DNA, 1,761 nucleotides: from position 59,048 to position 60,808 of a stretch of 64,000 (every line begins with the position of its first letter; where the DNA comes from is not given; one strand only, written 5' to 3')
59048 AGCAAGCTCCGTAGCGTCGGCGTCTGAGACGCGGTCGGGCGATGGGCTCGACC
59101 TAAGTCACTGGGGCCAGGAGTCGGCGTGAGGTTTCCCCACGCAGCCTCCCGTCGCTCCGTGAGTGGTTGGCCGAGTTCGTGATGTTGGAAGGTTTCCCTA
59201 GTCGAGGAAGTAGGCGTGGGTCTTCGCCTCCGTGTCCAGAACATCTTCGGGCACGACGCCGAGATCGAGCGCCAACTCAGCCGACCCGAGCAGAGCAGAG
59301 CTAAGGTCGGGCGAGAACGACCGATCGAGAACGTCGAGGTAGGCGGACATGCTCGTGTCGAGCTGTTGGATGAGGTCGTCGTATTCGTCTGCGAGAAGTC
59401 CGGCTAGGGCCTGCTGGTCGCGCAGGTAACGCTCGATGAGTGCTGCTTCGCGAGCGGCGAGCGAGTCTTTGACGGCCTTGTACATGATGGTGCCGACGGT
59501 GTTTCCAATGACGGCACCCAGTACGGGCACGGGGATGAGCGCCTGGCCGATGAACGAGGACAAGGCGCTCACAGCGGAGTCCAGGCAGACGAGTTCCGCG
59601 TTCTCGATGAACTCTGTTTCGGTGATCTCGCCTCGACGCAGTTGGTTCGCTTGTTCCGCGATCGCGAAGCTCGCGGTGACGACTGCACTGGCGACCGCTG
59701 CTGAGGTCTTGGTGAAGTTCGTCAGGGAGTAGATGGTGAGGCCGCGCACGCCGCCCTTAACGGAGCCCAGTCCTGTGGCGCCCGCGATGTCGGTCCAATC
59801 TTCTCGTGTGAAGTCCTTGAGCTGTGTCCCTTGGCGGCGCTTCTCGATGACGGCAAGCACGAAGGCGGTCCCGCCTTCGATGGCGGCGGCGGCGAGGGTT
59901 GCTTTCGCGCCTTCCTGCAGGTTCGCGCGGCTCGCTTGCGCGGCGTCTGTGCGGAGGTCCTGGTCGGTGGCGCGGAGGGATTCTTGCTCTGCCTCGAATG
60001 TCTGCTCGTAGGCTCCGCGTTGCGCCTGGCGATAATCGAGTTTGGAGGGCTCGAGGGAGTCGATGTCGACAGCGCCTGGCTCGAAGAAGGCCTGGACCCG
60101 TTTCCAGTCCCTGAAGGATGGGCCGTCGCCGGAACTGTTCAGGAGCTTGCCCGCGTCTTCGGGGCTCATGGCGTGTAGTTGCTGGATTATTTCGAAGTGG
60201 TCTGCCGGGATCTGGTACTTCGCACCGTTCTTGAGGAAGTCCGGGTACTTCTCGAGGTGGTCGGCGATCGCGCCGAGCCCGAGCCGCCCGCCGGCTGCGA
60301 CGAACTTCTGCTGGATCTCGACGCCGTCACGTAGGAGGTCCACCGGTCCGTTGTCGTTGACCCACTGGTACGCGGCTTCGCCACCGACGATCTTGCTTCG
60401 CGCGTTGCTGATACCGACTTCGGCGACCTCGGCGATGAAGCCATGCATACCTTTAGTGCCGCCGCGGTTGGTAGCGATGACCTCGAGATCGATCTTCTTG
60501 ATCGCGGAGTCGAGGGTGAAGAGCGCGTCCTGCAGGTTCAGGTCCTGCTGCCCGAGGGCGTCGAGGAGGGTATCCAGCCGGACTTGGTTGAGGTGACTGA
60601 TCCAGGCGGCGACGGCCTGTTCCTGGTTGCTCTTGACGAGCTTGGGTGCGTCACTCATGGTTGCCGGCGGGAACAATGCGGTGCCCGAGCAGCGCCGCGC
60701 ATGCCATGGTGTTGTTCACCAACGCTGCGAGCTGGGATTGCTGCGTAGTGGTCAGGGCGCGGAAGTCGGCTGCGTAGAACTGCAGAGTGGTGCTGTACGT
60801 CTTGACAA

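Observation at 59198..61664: Unassignable, translationally coupled two-gene membrane module (glycine-zipper protein + 486-aa partner)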

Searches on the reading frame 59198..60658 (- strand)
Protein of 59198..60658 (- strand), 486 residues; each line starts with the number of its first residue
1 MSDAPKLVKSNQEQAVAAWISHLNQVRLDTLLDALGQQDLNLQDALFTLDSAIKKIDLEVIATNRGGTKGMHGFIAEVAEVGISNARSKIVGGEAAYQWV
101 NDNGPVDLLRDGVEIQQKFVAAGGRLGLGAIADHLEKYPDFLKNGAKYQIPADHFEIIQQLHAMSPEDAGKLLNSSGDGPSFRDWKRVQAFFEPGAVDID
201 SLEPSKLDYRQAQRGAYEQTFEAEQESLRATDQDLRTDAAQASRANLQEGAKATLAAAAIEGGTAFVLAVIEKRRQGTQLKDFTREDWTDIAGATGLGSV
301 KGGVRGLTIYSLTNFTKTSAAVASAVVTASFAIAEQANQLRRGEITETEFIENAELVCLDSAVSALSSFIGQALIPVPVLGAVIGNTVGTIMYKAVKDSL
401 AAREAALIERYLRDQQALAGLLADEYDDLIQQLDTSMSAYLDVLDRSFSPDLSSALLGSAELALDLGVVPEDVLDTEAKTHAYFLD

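Call 3: search_protein_families(library=pfam, proteins=[window:59201-60658:-], max_evalue=1)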
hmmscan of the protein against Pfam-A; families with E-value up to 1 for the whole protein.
window:59201-60658:- (486 aa): 1 family
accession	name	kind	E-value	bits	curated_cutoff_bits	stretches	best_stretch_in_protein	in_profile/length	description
PF09113.15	N-glycanase_C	-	0.098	12.9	25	1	43-85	11-53/140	Peptide-N-glycosidase F, C terminal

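Call 4: search_protein_families(library=ncbifam, proteins=[window:59201-60658:-], max_evalue=1)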
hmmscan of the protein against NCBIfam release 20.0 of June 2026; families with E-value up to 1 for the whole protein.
window:59201-60658:- (486 aa): 0 families

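Call 5: search_protein_families(library=padloc, proteins=[window:59201-60658:-], max_evalue=1)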
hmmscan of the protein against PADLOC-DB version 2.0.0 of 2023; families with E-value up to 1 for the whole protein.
window:59201-60658:- (486 aa): 3 families
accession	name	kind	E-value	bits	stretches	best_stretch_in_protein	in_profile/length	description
PDLC04408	PDC-M09B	-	1.1e-247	820.3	1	1-486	1-486/486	-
PDLC04409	PDC-M09B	-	1.4e-142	473.7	1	8-485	6-479/480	-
PDLC04410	PDC-M09B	-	1.3e-32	111.1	1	13-376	12-376/385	-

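Call 8: search_protein_families(library=phrogs, proteins=[window:59201-60658:-], max_evalue=1)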
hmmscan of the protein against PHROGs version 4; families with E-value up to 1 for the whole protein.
window:59201-60658:- (486 aa): 2 families
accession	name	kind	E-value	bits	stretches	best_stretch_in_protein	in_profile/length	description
phrog_17194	-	unknown function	0.17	13.2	1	210-257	36-83/123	-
phrog_21184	-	unknown function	0.23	12.6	0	96-135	27-66/138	-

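Call 10: find_homologous_proteins(query=window:59201-60658:-)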
Query window:59201-60658:- (486 aa): 1347 proteins with E <= 0.001 among 8000 candidates; the best 120 are listed.
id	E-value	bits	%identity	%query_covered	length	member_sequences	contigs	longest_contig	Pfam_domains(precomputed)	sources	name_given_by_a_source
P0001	1.1e-276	936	90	100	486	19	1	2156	-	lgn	-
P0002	1.2e-251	853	81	100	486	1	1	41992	-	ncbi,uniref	ncbi:hypothetical protein [Pseudoclavibacter sp. JSM 162008]|uniref:hypothetical protein n=1 Tax=Pse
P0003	6.4e-240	815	78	100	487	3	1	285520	-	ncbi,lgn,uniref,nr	ncbi:hypothetical protein [Pseudoclavibacter sp. VKM Ac-2867]|uniref:hypothetical protein n=1 Tax=Ps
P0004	1.3e-239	814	77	100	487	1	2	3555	-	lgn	-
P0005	2.7e-229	780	73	100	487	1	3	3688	-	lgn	-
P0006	2.5e-223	760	72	100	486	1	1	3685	-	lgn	-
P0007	2.7e-223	760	72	100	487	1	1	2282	-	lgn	-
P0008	3.5e-223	760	73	100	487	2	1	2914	-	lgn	-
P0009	8.9e-223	758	72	100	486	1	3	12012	-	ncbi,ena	-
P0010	1.9e-222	757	72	100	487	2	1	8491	-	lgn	-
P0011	2.6e-222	757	71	100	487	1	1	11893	-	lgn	-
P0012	3.0e-222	756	72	100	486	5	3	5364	-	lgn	-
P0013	1.9e-221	754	72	100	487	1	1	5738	-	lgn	-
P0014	6.0e-221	752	71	100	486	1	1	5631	-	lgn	-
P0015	1.4e-220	751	71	100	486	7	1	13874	-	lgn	-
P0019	5.7e-220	749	71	100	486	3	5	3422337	-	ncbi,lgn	ncbi:hypothetical protein [Microbacterium lacticum]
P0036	1.1e-216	738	70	100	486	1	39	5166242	-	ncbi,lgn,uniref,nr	ncbi:hypothetical protein GS894_06885 [Rhodococcus hoagii]|uniref:Uncharacterized protein n=1 Tax=Rh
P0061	5.7e-214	729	69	100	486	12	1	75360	-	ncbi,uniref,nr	ncbi:hypothetical protein BH92_28170 (plasmid) [Rhodococcoides fascians A21d2]|uniref:hypothetical p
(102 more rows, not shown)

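Call 17: search_solved_structures(query=A1, max_evalue=10, show_alignments=2)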
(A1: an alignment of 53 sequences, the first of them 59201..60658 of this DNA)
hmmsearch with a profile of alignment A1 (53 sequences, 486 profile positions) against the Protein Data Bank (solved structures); distinct sequences matched with E-value up to 10: 1.
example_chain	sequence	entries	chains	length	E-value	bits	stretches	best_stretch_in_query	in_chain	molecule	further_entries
8q1b_A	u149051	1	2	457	0.13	14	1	279-371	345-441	Probable mitochondrial-processing peptidase subunit beta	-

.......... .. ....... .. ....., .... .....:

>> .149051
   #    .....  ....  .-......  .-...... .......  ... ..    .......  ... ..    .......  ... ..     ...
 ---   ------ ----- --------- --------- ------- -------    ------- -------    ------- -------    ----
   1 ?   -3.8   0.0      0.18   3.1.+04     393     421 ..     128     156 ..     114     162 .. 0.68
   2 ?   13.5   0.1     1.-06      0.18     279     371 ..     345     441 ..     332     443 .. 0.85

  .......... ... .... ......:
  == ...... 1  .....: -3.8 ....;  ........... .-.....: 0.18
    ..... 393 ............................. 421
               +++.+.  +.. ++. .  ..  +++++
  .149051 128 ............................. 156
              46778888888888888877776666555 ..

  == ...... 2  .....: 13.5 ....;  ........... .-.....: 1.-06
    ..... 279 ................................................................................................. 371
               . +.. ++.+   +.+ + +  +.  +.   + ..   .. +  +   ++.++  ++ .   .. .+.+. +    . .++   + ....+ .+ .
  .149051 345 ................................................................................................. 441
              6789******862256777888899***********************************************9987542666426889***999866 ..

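Call 19: find_related_loci(query=A1, collection=genome_contigs, flank=10000)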
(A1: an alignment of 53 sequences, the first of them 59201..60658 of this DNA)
Query A1 (486 aa) in genome_contigs; peptide patterns used: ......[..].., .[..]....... (x = any residue, [..] = any of these).
195 stretches matched a pattern; 176 encode a relative of the query (tblastn E <= 1e-3); the best 80 are kept; 80 distinct loci.
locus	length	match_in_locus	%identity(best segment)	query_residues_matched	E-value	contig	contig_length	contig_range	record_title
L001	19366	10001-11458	91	1-486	0e+0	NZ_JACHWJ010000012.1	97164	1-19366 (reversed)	Pseudoclavibacter helvolus strain DSM 20419 Ga0264295_12, whole genome shotgun sequence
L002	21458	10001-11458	68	1-486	0e+0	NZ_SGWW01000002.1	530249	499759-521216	Microcella putealis strain CV2 Ga0310588_12, whole genome shotgun sequence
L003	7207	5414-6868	70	1-486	0e+0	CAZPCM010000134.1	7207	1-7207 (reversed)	MAG TPA_asm: uncultured Propionibacteriaceae bacterium isolate SRP342105_co1_29 genome assembly, contig: NODE_14646_leng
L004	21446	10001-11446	68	1-485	0e+0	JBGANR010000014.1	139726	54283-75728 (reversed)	MAG: Mycobacteriaceae bacterium isolate MAG_MBR_H10.71 MBRH10-71_opera_contig_525, whole genome shotgun sequence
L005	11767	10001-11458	66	1-486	0e+0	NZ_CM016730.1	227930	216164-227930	Pseudarthrobacter sp. NamE5 plasmid pE5100, whole genome shotgun sequence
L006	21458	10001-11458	66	1-486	0e+0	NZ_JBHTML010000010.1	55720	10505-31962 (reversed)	Arthrobacter sp. GCM10027362 strain 680819 GCM70027362_419, whole genome shotgun sequence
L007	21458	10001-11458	64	1-486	0e+0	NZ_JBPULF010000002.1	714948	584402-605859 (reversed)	Paeniglutamicibacter sp. R2-26 2, whole genome shotgun sequence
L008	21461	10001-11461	69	1-486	0e+0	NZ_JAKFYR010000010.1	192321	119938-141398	Rhodococcus sp. CH91 Scaffold10, whole genome shotgun sequence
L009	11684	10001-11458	65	1-486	0e+0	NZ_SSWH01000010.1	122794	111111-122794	Arthrobacter echini strain AM23 NODE_10_length_122794_cov_84.997612, whole genome shotgun sequence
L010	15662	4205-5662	68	1-486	0e+0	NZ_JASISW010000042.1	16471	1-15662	Rhodococcus sp. G-MC3 NODE_42_length_16471_cov_29.577643, whole genome shotgun sequence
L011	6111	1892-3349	69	1-486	0e+0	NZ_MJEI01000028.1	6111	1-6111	Williamsia sp. 1135 contig640, whole genome shotgun sequence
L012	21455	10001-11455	66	1-485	0e+0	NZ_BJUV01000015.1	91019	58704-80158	Frigoribacterium faeni strain NBRC 103066 sequence15, whole genome shotgun sequence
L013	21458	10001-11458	66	1-486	0e+0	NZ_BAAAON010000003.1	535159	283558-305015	Arthrobacter parietis strain JCM 14917 sequence03, whole genome shotgun sequence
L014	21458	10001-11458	63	1-486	0e+0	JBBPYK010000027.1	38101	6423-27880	MAG: Actinomycetales bacterium isolate bin.146 bin.146_S6Ck141_799695_length_38101_cov_26.6921, whole genome shotgun seq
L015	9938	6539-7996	67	1-486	0e+0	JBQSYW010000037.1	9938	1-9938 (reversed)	Brachybacterium sp. 107 107_37, whole genome shotgun sequence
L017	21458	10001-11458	64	1-486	0e+0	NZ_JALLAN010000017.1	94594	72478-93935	Arthrobacter rhizosphaerae strain CCNWLXL 1-35 NODE_17, whole genome shotgun sequence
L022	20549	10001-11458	62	1-486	0e+0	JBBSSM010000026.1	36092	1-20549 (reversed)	MAG: Actinomycetales bacterium isolate SVL1_sbin.68 SVL1_sbin.68_K_1395140_L_36092_cov_37.3452, whole genome shotgun seq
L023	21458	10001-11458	66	1-486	0e+0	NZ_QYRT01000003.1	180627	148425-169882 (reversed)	Subtercola vilae strain DB165 Svilae_3, whole genome shotgun sequence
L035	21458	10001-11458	63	1-486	0e+0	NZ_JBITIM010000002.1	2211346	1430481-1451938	Nocardia sp. NPDC050406 NPDC050406_120_D8.ctg-0002, whole genome shotgun sequence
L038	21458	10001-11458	63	1-486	0e+0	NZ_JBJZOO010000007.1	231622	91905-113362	Nocardia sp. 004 7, whole genome shotgun sequence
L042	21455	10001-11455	64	1-486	0e+0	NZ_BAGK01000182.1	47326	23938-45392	Nocardia thailandica NBRC 100428, whole genome shotgun sequence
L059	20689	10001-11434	59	9-486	0e+0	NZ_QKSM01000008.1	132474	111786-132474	Curtobacterium sp. MCSS17_008 SALT8.NODE8, whole genome shotgun sequence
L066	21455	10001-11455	62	2-486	0e+0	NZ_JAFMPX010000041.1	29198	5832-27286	Arthrobacter sp. E3 NODE_41_length_29198_cov_64.160538, whole genome shotgun sequence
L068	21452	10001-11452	53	1-486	5e-165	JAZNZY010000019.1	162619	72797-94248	MAG: Eubacteriales bacterium isolate T1900044765_TS20190231.MAGScoT_cleanbin_000005 SGB_2407_k141_2390144, whole genome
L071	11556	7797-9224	51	10-486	1e-161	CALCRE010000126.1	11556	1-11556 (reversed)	MAG TPA_asm: uncultured Clostridia bacterium isolate SRR1561991_bin.39_CONCOCT_v1.1_MAG genome assembly, contig: ERZ7240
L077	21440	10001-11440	51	6-486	4e-159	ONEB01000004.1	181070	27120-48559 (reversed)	uncultured Clostridiales bacterium isolate RUG221 genome assembly, contig: scaffold_36, whole genome shotgun sequence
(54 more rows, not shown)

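Call 24: predict_structure(alignment_id=A1)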
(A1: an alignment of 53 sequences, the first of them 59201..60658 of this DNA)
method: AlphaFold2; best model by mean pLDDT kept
length: 486 residues; sequences in the alignment: 53
mean_pLDDT: 63.0   pTM: 0.41
mean pLDDT of the five models: 63.0, 60.8, 59.8, 58.2, 55.6
residues with pLDDT >= 90: 9; 70-90: 143; 50-70: 255; < 50: 79
segments of 3 or more residues with pLDDT < 50: 1-8, 102-105, 112-126, 206-212, 366-404
pLDDT, mean of each block of 10 residues (from residue 1): 41 57 68 85 91 79 58 66 82 75 48 44 42 58 59 70 82 63 77 68 54 60 83 85 68 60 56 66 72 62 61 58 60 65 74 61 48 34 29 34 54 71 70 71 64 65 70 59 51
secondary structure, 60 per line:
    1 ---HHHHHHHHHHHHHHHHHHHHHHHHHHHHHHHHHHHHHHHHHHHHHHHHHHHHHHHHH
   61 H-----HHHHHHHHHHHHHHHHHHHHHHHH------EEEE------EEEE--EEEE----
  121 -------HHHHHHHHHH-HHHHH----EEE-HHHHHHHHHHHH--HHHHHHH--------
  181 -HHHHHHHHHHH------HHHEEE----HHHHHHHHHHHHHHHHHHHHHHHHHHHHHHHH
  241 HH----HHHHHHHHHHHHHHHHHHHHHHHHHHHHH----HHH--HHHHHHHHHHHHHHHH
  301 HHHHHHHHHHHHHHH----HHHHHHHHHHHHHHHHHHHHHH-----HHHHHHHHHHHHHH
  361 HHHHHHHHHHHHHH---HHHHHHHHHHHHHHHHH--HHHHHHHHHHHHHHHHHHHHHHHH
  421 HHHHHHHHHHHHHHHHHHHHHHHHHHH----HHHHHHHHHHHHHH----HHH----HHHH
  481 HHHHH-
elements in order: H4-61 H67-90 E97-100 E107-110 E113-116 H128-137 H139-143 E148-150 H152-163 H166-172 H182-192 E202-204 H209-242 H247-275 H285-315 H320-341 H347-374 H378-394 H397-447 H452-465 H477-485

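Call 29: find_encoding_contigs(protein=P0019, flank=10000, max_places=3)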
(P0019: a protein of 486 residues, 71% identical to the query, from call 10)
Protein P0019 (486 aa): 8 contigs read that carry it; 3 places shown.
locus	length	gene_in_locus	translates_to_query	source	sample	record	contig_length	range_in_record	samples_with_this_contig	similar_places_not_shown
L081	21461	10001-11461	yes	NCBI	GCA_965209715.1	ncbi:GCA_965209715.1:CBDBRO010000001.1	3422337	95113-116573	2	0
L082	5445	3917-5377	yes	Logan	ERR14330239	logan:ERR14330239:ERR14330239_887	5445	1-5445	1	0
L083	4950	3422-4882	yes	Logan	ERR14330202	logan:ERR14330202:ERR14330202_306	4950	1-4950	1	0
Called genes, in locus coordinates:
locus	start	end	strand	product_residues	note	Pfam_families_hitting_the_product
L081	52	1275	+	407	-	PF00872:Transposase_mut, PF10551:MULE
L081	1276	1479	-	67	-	-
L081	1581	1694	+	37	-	-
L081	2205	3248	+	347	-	PF02661:Fic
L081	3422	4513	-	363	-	-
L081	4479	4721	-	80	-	PF08281:Sigma70_r4_2, PF04545:Sigma70_r4 (weak)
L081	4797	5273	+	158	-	PF00004:AAA (weak), PF01695:IstB_IS21, PF13604:AAA_30 (faint)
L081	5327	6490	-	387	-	PF13384:HTH_23 (faint), PF13518:HTH_28 (faint), PF13936:HTH_38, PF13565:HTH_32, PF00665:rve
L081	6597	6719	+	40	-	-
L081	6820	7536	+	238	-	PF10708:DUF2510, PF14230:DUF4333 (weak)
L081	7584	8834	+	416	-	PF01936:NYN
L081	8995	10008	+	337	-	-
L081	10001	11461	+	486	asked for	-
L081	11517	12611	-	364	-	PF01548:DEDD_Tnp_IS110, PF02371:Transposase_20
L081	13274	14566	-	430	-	PF03816:LytR_cpsA_psr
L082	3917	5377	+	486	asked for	-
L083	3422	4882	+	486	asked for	-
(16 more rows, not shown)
